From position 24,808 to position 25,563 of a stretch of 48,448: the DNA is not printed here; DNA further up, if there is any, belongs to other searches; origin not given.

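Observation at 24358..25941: Second pilin-lectin paralog carries EPN where the other carries QPD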

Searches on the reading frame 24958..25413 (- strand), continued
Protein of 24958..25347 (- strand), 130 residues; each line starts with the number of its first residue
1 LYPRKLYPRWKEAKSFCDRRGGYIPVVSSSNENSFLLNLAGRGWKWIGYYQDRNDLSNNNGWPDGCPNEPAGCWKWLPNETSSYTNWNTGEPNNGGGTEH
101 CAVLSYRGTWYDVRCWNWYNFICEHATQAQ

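Call 32: search_solved_structures(query=A1, max_evalue=0.001, show_alignments=4)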
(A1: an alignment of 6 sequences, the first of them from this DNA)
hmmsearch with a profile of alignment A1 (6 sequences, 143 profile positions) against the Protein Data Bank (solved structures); distinct sequences matched with E-value up to 0.001: 159 (the best 60 are shown).
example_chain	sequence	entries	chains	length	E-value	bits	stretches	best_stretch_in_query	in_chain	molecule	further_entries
9wyt_J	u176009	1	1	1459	4.9e-25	91.2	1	19-138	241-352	yolk sac IgY receptor precursor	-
7qsr_A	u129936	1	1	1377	5.1e-24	87.9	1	21-141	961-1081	Secretory phospholipase A2 receptor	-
7jpt_A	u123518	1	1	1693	1.2e-21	80.1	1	4-138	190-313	Lymphocyte antigen 75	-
7jpu_A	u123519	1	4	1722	1.3e-21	80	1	4-138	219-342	Lymphocyte antigen 75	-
5xts_A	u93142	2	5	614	4.7e-19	71.8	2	85-141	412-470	Macrophage mannose receptor 1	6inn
5ao5_A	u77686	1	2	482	8.4e-18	67.7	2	23-139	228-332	C-TYPE MANNOSE RECEPTOR 2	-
5e4k_A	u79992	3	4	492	8.7e-18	67.7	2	23-139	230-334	C-type mannose receptor 2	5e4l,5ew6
5ao6_A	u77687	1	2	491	9.4e-18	67.5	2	23-139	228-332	C-TYPE MANNOSE RECEPTOR 2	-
2ox9_A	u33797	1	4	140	7.8e-16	61.3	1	24-141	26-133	Collectin placenta 1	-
5xtw_A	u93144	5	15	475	9.1e-16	61.1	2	85-141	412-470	Macrophage mannose receptor 1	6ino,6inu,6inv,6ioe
6py1_A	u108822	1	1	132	2e-15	60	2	82-138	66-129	C-type lectin domain family 10 member A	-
6puv_A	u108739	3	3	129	2.2e-15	59.9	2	81-137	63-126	C-type lectin domain family 10 member A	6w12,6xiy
2ox8_A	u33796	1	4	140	1.4e-14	57.3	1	24-141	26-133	Scavenger receptor with C-type lectin type I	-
6pwr_A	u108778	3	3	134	3.7e-14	55.9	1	85-137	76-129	Fc fragment of IgE receptor II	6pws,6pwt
6y0l_A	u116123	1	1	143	1.4e-13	54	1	85-138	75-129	Low affinity immunoglobulin epsilon Fc receptor membrane-bound form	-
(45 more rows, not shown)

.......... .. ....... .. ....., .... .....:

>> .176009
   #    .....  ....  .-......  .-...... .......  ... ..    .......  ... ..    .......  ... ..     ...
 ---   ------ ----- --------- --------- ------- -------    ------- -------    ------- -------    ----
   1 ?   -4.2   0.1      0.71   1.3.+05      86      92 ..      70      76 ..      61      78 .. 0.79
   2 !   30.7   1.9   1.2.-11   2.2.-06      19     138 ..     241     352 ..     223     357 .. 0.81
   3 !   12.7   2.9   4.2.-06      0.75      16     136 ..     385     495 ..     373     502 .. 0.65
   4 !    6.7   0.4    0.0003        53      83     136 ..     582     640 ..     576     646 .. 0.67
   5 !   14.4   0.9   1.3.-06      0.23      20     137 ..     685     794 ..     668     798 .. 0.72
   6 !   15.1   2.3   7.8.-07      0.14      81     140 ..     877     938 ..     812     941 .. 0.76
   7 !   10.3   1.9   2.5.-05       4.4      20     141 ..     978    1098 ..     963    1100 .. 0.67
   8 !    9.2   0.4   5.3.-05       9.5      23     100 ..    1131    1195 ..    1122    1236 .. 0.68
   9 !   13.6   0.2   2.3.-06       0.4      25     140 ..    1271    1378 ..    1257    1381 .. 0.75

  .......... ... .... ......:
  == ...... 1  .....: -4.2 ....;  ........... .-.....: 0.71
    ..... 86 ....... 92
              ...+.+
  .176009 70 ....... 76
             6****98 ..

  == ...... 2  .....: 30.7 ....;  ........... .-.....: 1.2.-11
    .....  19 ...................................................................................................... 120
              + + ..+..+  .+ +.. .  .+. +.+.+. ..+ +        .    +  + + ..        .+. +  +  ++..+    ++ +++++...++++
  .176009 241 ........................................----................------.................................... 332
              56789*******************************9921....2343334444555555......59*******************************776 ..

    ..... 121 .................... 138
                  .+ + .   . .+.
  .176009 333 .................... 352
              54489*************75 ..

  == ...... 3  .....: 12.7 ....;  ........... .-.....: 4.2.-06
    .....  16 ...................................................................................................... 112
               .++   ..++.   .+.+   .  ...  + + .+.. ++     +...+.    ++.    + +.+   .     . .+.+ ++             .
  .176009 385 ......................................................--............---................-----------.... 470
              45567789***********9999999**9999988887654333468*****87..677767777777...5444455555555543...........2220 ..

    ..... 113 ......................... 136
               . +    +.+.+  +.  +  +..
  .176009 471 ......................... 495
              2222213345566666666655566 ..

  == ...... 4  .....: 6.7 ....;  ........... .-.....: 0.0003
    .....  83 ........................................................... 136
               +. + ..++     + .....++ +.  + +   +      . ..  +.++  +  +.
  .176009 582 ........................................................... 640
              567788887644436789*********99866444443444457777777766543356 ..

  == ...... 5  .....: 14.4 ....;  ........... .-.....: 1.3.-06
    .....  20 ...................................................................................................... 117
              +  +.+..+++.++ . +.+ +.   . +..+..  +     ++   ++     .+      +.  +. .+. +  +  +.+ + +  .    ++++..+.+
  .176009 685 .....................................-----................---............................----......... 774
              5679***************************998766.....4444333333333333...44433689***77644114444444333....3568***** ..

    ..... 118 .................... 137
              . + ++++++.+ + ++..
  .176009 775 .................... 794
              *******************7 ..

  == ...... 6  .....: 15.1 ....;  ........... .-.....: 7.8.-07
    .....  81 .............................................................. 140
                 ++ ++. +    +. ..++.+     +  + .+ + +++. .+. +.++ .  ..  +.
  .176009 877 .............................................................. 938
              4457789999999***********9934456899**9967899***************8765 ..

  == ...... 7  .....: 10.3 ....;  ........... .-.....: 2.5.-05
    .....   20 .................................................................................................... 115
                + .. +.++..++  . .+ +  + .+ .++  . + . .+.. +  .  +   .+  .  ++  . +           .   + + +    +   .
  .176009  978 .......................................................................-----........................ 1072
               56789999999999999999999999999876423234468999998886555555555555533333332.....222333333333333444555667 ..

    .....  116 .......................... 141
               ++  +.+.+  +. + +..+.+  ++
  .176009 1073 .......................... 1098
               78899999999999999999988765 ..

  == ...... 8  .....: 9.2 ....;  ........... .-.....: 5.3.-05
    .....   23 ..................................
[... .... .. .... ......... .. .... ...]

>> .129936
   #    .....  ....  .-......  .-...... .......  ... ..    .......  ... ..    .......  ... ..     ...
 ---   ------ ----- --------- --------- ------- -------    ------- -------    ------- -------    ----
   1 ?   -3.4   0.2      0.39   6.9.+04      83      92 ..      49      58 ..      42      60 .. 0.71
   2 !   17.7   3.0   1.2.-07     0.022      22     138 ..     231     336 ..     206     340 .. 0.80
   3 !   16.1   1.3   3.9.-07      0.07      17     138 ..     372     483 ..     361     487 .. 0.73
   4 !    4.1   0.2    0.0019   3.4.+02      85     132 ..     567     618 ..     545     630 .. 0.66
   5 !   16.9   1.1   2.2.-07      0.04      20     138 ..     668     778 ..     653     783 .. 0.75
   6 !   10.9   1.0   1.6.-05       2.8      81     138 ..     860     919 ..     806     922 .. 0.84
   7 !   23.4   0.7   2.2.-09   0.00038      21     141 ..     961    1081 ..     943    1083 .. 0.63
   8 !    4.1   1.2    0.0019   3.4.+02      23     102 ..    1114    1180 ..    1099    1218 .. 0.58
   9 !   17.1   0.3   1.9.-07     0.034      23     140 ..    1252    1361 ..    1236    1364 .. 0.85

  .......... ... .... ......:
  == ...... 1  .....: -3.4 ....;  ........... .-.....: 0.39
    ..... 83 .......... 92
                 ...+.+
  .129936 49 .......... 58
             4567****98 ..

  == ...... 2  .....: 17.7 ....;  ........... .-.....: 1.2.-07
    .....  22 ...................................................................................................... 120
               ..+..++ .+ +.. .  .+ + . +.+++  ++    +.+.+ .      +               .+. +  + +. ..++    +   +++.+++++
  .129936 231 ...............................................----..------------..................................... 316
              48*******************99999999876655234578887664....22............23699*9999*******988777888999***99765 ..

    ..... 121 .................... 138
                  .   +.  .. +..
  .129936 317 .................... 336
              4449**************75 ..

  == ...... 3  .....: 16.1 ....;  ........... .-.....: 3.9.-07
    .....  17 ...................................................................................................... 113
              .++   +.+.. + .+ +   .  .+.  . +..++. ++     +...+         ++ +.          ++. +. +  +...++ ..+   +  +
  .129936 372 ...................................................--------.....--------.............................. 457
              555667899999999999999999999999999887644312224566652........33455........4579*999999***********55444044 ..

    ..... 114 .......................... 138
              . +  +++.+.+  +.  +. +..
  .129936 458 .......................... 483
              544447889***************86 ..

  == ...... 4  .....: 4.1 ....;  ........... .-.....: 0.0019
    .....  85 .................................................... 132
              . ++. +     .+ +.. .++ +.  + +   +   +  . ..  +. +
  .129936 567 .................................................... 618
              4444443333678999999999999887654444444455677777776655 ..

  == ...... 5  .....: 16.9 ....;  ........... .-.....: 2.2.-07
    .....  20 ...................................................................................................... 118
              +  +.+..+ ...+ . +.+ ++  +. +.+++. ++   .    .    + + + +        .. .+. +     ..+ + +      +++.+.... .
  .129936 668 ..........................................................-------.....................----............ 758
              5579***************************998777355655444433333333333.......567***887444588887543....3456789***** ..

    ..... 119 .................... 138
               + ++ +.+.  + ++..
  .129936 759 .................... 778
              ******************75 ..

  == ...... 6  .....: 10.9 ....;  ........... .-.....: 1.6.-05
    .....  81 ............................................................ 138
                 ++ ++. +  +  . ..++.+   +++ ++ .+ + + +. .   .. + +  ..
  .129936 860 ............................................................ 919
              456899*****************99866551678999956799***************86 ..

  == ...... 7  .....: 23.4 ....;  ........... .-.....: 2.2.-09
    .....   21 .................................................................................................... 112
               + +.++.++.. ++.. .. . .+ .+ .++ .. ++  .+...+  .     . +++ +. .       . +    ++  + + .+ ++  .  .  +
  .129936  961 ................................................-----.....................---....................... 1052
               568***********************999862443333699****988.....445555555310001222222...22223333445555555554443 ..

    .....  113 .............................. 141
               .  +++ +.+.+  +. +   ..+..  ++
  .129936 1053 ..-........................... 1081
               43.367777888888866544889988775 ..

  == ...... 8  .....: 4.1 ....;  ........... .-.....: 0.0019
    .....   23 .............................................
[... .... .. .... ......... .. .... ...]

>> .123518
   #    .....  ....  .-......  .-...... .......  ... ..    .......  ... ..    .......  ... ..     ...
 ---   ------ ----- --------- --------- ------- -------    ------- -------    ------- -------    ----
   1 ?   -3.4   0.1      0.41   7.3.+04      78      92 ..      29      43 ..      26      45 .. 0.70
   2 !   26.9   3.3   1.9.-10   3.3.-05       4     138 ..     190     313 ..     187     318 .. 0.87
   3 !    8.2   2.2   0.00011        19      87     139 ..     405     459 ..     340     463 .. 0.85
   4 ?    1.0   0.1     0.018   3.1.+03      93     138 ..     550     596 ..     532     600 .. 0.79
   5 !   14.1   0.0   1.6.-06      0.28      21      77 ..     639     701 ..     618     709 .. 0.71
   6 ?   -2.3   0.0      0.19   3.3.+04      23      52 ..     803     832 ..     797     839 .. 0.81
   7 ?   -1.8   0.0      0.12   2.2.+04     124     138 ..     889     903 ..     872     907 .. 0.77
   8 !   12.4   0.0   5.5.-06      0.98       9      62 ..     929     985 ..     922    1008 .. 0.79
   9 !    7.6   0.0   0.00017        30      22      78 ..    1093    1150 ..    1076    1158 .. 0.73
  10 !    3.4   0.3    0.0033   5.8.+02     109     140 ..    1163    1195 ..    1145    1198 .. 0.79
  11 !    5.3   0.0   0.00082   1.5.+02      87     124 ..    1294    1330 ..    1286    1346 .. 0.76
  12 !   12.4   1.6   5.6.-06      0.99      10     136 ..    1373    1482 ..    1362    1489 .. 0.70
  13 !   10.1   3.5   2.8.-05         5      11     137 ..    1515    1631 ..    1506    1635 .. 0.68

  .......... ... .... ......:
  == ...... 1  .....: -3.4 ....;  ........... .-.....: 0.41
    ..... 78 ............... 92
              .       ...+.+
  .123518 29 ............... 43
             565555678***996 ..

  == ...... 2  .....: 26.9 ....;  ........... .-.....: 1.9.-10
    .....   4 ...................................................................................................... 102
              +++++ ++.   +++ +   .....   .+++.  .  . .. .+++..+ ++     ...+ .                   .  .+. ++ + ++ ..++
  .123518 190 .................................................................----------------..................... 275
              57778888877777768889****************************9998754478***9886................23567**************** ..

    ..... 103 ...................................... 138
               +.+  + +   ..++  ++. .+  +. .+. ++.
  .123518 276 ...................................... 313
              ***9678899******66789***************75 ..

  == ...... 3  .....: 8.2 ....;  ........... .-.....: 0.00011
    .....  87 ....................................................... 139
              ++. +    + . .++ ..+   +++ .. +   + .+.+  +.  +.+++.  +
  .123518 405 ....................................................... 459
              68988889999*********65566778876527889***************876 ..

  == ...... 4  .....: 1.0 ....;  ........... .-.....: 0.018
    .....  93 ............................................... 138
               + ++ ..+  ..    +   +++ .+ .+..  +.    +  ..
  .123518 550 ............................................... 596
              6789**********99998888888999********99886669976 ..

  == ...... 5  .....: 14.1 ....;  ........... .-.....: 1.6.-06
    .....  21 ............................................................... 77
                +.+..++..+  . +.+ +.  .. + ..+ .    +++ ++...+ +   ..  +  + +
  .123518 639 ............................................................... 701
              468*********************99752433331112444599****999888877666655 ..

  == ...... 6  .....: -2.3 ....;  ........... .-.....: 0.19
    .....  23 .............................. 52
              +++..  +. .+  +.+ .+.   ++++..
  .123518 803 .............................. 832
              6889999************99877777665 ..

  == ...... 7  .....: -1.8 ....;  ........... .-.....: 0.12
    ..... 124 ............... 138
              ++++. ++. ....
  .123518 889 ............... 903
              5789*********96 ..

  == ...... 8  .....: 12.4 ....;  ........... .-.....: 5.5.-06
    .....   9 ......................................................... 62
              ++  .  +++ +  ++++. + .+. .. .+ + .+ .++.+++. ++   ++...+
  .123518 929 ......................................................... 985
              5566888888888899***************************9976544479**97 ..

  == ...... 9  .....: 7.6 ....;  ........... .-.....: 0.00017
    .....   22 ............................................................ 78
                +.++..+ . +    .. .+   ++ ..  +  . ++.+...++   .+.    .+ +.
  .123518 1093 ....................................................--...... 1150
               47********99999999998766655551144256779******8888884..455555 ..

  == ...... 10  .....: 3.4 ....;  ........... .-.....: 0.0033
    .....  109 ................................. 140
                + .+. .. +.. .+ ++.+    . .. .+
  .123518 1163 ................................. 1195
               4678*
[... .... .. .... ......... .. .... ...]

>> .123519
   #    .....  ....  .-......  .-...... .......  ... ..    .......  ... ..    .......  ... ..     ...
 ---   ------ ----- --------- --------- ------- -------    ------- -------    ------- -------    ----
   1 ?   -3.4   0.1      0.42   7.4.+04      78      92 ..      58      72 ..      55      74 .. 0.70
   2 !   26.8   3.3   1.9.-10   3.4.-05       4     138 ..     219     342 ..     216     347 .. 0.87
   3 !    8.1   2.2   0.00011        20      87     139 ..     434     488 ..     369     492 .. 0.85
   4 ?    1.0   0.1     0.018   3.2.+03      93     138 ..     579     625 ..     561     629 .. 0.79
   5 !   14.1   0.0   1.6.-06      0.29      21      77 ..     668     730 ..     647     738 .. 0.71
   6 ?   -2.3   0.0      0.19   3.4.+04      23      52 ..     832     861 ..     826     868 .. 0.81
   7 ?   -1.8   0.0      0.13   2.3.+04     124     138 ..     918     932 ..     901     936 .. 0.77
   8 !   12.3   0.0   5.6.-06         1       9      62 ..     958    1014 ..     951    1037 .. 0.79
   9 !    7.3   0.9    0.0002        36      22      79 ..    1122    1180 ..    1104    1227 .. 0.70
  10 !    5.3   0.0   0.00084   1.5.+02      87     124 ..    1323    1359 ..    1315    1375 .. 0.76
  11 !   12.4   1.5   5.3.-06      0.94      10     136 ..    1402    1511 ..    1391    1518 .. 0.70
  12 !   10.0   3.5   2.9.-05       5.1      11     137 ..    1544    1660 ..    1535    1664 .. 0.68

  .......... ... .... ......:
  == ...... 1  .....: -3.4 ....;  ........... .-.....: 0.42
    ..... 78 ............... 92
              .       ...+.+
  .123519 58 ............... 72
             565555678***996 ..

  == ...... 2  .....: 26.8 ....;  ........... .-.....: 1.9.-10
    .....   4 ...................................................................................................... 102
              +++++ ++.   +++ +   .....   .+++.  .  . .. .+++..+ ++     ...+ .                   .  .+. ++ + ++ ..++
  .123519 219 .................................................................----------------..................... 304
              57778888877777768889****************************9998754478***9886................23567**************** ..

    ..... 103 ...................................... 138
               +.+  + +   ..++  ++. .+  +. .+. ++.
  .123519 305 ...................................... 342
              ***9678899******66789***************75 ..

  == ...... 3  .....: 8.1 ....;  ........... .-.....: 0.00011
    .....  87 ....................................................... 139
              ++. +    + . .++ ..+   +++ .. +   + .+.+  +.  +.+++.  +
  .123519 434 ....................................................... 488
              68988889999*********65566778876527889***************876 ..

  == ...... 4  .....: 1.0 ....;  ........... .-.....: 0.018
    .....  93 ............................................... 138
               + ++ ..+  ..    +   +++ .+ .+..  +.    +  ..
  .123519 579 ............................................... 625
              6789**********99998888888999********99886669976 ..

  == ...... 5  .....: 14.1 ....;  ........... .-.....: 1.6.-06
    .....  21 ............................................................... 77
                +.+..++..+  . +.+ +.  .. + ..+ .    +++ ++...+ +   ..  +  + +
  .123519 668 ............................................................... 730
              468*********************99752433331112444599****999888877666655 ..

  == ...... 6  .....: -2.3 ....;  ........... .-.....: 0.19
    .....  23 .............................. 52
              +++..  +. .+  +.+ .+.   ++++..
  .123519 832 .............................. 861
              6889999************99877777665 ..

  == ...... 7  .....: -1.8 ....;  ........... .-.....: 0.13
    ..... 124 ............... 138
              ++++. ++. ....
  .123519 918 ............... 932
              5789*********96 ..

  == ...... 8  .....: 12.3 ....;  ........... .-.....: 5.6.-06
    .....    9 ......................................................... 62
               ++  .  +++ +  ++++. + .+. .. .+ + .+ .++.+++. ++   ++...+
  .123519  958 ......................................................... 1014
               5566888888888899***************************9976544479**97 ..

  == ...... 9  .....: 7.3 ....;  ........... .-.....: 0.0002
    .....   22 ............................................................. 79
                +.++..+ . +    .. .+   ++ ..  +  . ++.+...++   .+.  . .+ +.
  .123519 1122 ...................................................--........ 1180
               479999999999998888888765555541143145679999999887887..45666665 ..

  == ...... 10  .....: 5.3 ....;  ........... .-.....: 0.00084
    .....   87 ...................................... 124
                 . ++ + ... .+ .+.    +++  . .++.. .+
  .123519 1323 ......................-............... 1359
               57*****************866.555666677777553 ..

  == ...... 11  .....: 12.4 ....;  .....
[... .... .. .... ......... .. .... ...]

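Call 41: find_related_loci(query=A1, collection=genome_contigs, flank=6000)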
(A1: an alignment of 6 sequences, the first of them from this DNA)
Query A1 (152 aa) in genome_contigs; peptide patterns used: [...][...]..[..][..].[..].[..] (x = any residue, [..] = any of these).
46 stretches matched a pattern; 3 encode a relative of the query (tblastn E <= 1e-3); 3 distinct loci.
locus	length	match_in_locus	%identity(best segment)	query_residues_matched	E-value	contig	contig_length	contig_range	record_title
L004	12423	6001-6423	50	4-148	9e-41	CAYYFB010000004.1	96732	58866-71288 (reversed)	MAG TPA_asm: Candidatus Woesearchaeota archaeon isolate SRP141552_co1_113 genome assembly, contig: NODE_59_length_96732_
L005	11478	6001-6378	39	32-149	4e-21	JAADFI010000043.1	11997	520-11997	MAG: Candidatus Micrarchaeota archaeon isolate M_MaxBin.015 contig-127_8910, whole genome shotgun sequence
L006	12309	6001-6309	34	22-120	1e-10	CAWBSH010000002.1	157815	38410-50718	MAG: uncultured Verrucomicrobiae bacterium isolate MFD01872.bin.2.57 genome assembly, contig: contig_106087, whole genom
